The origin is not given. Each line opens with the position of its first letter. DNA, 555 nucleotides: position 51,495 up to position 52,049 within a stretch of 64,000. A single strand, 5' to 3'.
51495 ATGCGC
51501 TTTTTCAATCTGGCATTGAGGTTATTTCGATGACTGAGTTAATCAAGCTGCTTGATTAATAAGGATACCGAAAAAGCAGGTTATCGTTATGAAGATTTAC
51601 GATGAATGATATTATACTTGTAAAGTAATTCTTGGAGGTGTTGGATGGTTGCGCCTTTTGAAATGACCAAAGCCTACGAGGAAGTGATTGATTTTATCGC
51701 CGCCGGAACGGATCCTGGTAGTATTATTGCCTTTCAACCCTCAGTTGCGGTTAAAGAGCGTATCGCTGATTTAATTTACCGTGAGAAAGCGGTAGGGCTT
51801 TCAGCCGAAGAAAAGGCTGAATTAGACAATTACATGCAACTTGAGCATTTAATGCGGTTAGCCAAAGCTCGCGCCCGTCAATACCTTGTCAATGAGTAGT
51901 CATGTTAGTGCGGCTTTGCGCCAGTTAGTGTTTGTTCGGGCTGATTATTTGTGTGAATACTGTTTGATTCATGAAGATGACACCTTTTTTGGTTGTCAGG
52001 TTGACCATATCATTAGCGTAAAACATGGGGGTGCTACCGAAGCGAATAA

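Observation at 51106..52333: nuoE-nuoF junction invaded by a toxin-antitoxin remnant (antitoxin-like + truncated PIN) and a small-protein + HNH endonuclease cassette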

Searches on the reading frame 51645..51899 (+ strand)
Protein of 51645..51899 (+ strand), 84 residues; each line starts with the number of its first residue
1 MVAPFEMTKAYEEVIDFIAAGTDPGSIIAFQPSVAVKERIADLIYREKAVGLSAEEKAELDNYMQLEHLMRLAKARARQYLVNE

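Call 3: search_protein_families(library=pfam, proteins=[window:51645-51899:+], max_evalue=1)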
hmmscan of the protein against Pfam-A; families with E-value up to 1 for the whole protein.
window:51645-51899:+ (84 aa): 1 family
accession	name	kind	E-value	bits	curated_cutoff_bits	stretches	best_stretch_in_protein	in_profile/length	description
PF24704.1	DUF7667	-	0.041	14.5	27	1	35-66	3-34/76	Family of unknown function (DUF7667)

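Call 5: search_protein_families(library=ncbifam, proteins=[window:51645-51899:+], max_evalue=1)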
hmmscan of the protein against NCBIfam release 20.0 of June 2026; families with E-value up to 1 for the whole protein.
window:51645-51899:+ (84 aa): 0 families

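Call 6: search_protein_families(library=padloc, proteins=[window:51645-51899:+], max_evalue=1)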
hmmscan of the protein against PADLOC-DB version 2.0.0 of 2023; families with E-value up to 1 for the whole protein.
window:51645-51899:+ (84 aa): 0 families

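Call 7: search_protein_families(library=phrogs, proteins=[window:51645-51899:+], max_evalue=1)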
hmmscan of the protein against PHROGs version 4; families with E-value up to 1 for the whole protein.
window:51645-51899:+ (84 aa): 0 families

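Call 12: find_encoding_contigs(protein=window:51645-51899:+, flank=10000, max_places=6)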
Protein window:51645-51899:+ (84 aa): 2 contigs read that carry it; 2 places shown.
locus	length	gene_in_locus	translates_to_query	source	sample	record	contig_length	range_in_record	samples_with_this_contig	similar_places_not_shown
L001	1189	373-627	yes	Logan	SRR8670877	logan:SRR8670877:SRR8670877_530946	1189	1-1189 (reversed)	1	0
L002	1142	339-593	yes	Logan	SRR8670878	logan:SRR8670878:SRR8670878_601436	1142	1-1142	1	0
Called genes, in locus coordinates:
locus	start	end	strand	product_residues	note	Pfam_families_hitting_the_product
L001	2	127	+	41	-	?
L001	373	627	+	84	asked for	-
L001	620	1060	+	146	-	PF01844:HNH, PF14279:HNH_5 (weak)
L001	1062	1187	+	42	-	?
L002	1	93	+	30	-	?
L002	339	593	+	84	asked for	-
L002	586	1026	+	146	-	PF01844:HNH, PF14279:HNH_5 (weak)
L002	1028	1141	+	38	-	?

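Call 43: find_homologous_proteins(query=window:51645-51899:+, max_evalue=0.001)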
Query window:51645-51899:+ (84 aa): 1687 proteins with E <= 0.001 among 1688 candidates; the best 120 are listed.
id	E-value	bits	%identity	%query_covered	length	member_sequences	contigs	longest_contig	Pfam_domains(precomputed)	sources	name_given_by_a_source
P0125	8.3e-43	161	94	100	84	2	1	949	-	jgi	jgi:hypothetical protein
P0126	8.0e-34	133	83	92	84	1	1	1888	-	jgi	jgi:hypothetical protein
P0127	1.8e-33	132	78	99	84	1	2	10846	-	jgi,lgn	jgi:hypothetical protein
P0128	2.7e-33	131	77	98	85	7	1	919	-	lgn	-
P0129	5.6e-33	130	75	100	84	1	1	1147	-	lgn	-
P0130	1.2e-32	129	74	100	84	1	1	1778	-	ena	-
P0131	3.1e-32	128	79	92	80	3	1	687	-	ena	-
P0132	3.2e-32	128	74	100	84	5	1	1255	-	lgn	-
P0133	5.9e-32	127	73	100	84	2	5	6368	-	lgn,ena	-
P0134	6.2e-32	127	81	92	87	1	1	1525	-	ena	-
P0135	8.5e-32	126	78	95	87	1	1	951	-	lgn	-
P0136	1.1e-31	126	75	100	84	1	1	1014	-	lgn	-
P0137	1.8e-31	125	78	93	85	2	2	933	-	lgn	-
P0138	2.5e-31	125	73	100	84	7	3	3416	-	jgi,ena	-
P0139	2.9e-31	125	71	100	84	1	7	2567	-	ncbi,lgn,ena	-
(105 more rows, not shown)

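Call 45: search_solved_structures(query=window:51645-51899:+, max_evalue=10)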
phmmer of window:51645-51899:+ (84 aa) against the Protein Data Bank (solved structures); distinct sequences matched with E-value up to 10: 1.
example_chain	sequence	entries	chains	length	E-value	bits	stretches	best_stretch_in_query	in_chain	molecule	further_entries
4im9_A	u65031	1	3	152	0.69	13.9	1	35-63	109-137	DNA primase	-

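Call 55: predict_structure(alignment_id=A2)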
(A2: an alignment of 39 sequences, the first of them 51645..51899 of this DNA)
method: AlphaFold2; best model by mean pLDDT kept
length: 84 residues; sequences in the alignment: 39
mean_pLDDT: 75.4   pTM: 0.59
mean pLDDT of the five models: 75.4, 74.3, 69.8, 63.5, 61.7
residues with pLDDT >= 90: 0; 70-90: 69; 50-70: 9; < 50: 6
segments of 3 or more residues with pLDDT < 50: 1-6
pLDDT, mean of each block of 10 residues (from residue 1): 49 73 72 80 85 83 84 81 63
secondary structure, 60 per line:
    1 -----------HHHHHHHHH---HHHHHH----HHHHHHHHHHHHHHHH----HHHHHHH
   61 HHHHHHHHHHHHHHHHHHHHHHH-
elements in order: H12-20 H24-29 H34-49 H54-83
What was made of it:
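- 51645..51899 (+): 84-aa four-helix partner protein of the HNH nuclease (putative antitoxin or inhibitor). AF2 model is all-helical, pLDDT 75 (call 55).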

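Call 58: fold_search(model_id=the predicted structure, library=pdb)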
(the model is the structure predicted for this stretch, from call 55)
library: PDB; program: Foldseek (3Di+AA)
matches with E <= 10: 85; with E <= 0.001: 0
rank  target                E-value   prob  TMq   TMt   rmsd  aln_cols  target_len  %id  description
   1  4mfr                  9.0e-01  0.33  0.33  0.18   9.4        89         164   22  Crystal structure of Mycobacterium tuberculosis CarD (released 2013-11-06)
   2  4kmc                  9.5e-01  0.54  0.40  0.42   6.3        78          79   23  Structure analysis of M. Tuberculosis rRNA transcriptional regulator CarD and its interaction with T. Aquaticus RNA poly (released 2014-02-19)
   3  6edt_M                1.2e+00  0.30  0.36  0.21   9.8        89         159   25  Mycobacterium tuberculosis RNAP open promoter complex with RbpA/CarD and AP3 promoter (released 2018-11-21)
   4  4ilu                  1.2e+00  0.28  0.33  0.18   9.4        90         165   22  Crystal structure of Mycobacterium tuberculosis CarD (released 2013-10-30)
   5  9e87_M                1.8e+00  0.21  0.36  0.21  10.3        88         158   24  De Novo Mycobacterium tuberculosis transcription initiation pre-RPO promoter complex with open Beta' clamp (RNA Polyme (released 2025-10-01)
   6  6jyi_B                2.2e+00  0.20  0.42  0.25   6.4        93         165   16  Crystal structure of the PadR-like transcriptional regulator BC1756 from Bacillus cereus (released 2019-06-26)
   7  4kbm_B                2.2e+00  0.18  0.34  0.21   9.0        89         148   22  Structure of the Mtb CarD/RNAP Beta subunit B1-B2 domains complex (released 2013-10-02)
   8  5lfk_B                2.4e+00  0.38  0.50  0.21  17.2        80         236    8  Crystal structure of CpxAHDC (hemiphosphorylated form) (released 2017-06-07)
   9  4a1w_B                2.8e+00  0.07  0.23  0.16  11.5        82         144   12  Crystal structure of alpha-beta foldamer 4c in complex with Bcl-xL (released 2011-12-28)
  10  6cbt_A                3.2e+00  0.84  0.33  0.20   0.8        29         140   45  DnaG Primase C-terminal domain complex with SSB C-terminal peptide (released 2019-02-06)
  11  6cbs_A                3.2e+00  0.84  0.33  0.20   0.8        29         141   45  DnaG Primase C-terminal domain complex with SSB C-terminal peptide (released 2019-02-06)
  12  4im9_C                3.2e+00  0.23  0.34  0.22  13.5        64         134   22  Cystal structure of DnaG primase C-terminal domain from Vibrio cholerae (released 2014-05-07)
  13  6cbr_A                3.2e+00  0.23  0.33  0.20  14.4        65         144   23  DnaG Primase C-terminal domain complex with SSB C-terminal peptide (released 2019-02-06)
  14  7ody_A                3.2e+00  0.10  0.31  0.28  11.0        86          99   16  Cyanophage S-2L MazG-like pyrophosphohydrolase bound to dGDP and three catalytic Mn2+ ions per active site (released 2021-09-01)
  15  5hyl_C                3.4e+00  0.12  0.36  0.25   9.8        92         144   22  Crystal structure of DR2231_E47A mutant in complex with dUMPNPP and magnesium (released 2016-10-26)
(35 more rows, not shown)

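Call 62: search_solved_structures(query=A2, max_evalue=10)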
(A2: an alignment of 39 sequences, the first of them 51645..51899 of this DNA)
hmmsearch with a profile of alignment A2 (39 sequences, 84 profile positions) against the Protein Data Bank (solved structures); distinct sequences matched with E-value up to 10: 7.
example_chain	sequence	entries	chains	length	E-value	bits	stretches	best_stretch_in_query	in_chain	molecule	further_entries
4im9_A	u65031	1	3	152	0.088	16.1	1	35-63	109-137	DNA primase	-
1t3w_A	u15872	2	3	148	0.2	14.9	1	39-60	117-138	DNA primase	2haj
6cbr_A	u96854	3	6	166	0.23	14.7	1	39-60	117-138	DNA primase,single-stranded DNA-binding protein chimera | DNA primase, single-stranded DNA-binding protein chimera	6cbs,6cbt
3jxe_A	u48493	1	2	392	0.37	14.1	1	9-37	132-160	Tryptophanyl-tRNA synthetase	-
1rcw_A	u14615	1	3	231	0.49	13.7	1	18-44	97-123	CT610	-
8va9_A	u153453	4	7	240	0.52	13.6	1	18-44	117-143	4-aminobenzoate synthase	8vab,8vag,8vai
7t22_G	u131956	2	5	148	0.84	12.9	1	39-60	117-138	DNA primase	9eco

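Call 85: search_protein_representatives(alignment_id=A2)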
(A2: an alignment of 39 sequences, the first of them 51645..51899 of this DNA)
Query: 39 sequences, 84 profile positions. Proteins with E-value up to 0.001 (for the whole library): 1943; up to 1e-10: 680; up to 1e-30: 11. The best 150 are listed.
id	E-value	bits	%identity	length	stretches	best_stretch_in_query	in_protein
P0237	2.4e-40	152.5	-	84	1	1-82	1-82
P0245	9.8e-38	144.1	-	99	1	1-82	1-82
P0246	3.2e-36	139.3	-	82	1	5-84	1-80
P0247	1.6e-34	133.8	-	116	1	4-83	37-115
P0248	3.1e-34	132.9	-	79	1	6-83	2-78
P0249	1.6e-33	130.7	-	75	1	8-81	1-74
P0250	2.1e-33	130.2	-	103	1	1-83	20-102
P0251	1.1e-32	127.9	-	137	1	5-84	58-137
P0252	5.0e-32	125.9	-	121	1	6-82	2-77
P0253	6.2e-32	125.6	-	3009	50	64-79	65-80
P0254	4.7e-31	122.7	-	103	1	6-80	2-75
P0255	1.6e-30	121.1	-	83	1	1-82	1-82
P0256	2.0e-30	120.7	-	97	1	7-81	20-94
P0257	5.5e-30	119.3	-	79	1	5-81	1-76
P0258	6.4e-30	119.1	-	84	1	6-83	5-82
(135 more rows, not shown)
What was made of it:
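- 51645..51899 (+): 1,687 clusters (call 43) and 1,943 representatives at 50% identity (call 85).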

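Call 87: search_protein_families(library=pfam, alignment_id=A6, max_evalue=0.01)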
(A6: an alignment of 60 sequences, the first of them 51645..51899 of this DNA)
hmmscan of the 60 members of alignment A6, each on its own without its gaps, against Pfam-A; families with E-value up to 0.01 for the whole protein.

A. member 1, window:51645-51899:+ (84 aa): 0 families

B. families by the number of members that match (of 60 scanned): 6 families
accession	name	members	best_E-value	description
PF24704.1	DUF7667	6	0.00076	Family of unknown function (DUF7667)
PF01954.22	AF2212-like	1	4.4e-07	AF2212-like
PF13700.11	DUF4158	1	0.00015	Domain of unknown function (DUF4158)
PF04008.19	Adenosine_kin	1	0.0038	Adenosine specific kinase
PF19890.4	DUF6363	1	0.0045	Domain of unknown function (DUF6363)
PF07868.16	DUF1655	1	0.0072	Protein of unknown function (DUF1655)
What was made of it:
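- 51645..51899 (+): No Pfam model (calls 3, 87).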

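Call 90: find_encoding_contigs(protein=P0125, flank=3000, max_places=4)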
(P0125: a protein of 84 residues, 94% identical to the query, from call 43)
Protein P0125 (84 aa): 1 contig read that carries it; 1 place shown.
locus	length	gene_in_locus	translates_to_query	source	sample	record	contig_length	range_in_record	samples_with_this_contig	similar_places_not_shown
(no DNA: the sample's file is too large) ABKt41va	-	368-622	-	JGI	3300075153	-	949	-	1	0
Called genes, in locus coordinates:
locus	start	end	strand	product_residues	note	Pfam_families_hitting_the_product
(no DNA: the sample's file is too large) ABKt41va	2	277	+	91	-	?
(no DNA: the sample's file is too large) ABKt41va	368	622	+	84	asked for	-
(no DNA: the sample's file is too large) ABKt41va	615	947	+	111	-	?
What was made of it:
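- Tried and rejected: Look-up of the closest partner homologue (P0125, 94% identical) returned gene calls but no DNA (call 90).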
